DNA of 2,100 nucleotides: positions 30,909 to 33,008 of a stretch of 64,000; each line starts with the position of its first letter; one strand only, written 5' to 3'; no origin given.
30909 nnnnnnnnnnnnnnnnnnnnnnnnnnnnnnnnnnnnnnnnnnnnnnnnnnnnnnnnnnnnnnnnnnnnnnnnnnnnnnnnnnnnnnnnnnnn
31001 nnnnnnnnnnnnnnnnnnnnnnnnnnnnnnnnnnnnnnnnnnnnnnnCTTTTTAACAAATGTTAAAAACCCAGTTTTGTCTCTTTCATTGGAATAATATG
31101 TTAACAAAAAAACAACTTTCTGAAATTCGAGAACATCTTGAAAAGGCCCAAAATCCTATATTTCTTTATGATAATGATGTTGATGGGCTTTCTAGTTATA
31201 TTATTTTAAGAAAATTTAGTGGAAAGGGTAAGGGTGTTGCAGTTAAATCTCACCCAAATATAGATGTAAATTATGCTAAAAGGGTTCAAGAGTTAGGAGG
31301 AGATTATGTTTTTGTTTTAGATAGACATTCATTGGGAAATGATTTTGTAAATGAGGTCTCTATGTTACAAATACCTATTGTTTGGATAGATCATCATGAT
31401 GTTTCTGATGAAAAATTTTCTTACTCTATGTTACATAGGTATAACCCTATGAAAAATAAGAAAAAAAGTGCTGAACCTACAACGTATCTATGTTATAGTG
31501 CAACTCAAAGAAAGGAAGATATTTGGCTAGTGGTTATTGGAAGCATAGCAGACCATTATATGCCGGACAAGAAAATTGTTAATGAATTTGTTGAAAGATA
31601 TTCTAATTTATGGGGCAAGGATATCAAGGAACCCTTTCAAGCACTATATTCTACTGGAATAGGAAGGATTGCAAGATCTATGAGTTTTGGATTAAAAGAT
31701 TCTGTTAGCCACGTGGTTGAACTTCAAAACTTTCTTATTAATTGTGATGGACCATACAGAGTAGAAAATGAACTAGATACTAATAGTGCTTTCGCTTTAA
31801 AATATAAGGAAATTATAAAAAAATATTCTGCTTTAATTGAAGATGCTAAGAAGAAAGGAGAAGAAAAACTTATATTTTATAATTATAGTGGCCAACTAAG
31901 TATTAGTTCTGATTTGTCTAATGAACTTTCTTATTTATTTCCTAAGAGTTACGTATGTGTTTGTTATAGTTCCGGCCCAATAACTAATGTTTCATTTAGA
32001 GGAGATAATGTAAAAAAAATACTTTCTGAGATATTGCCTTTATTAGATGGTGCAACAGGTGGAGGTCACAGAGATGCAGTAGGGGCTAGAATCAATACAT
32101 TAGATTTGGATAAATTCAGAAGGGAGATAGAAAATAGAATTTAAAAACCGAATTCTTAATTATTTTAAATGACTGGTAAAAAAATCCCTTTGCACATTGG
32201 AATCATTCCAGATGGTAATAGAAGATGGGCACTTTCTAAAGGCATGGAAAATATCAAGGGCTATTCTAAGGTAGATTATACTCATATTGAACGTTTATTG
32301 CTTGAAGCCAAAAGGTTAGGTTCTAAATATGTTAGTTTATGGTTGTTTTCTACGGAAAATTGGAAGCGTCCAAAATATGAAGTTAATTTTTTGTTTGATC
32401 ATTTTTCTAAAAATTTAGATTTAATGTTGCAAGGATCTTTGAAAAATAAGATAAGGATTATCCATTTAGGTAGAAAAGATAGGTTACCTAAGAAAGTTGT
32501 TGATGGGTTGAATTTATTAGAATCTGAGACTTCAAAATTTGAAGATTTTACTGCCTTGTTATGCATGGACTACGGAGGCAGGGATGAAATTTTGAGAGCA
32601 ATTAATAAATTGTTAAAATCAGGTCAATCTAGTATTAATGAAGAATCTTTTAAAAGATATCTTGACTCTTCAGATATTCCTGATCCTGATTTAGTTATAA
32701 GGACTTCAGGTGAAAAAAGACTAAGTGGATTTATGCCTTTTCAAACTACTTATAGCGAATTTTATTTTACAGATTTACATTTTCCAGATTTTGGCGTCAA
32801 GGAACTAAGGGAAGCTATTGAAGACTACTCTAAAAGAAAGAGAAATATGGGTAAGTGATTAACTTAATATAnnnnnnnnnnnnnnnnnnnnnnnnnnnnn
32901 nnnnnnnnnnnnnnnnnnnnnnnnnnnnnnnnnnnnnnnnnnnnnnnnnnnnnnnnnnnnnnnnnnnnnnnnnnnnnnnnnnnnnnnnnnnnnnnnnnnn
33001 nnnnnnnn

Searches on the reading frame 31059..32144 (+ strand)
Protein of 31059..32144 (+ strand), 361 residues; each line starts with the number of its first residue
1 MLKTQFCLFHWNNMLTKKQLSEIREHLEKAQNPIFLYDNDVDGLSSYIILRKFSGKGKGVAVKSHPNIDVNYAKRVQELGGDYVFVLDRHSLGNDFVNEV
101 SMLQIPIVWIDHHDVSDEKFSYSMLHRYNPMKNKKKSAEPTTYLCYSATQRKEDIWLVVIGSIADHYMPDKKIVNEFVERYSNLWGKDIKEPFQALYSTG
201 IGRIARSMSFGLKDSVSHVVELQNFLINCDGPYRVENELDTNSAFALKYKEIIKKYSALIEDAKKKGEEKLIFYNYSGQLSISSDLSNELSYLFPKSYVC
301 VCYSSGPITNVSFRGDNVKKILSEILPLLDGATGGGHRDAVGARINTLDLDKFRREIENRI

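Call 44: search_protein_families(library=pfam, proteins=[window:31059-32144:+], max_evalue=0.0001)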
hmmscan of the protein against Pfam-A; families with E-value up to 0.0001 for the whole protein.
window:31059-32144:+ (361 aa): 2 families
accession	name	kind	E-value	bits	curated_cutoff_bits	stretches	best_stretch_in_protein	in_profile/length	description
PF01368.27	DHH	-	1.2e-06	29.3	28.1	1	38-138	9-94/125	DHH family, N-terminal domain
PF02272.25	DHHA1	-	7.7e-05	23.5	25.9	0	308-360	44-99/102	DHHA1 domain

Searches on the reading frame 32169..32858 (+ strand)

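Call 44: search_protein_families(library=pfam, proteins=[window:32169-32858:+], max_evalue=0.0001)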
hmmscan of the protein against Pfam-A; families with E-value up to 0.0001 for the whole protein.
window:32169-32858:+ (229 aa): 1 family
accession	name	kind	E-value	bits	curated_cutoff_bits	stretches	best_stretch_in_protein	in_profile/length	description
PF01255.24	Prenyltransf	-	8.1e-64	215.6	27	1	13-228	1-219/219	Putative undecaprenyl diphosphate synthase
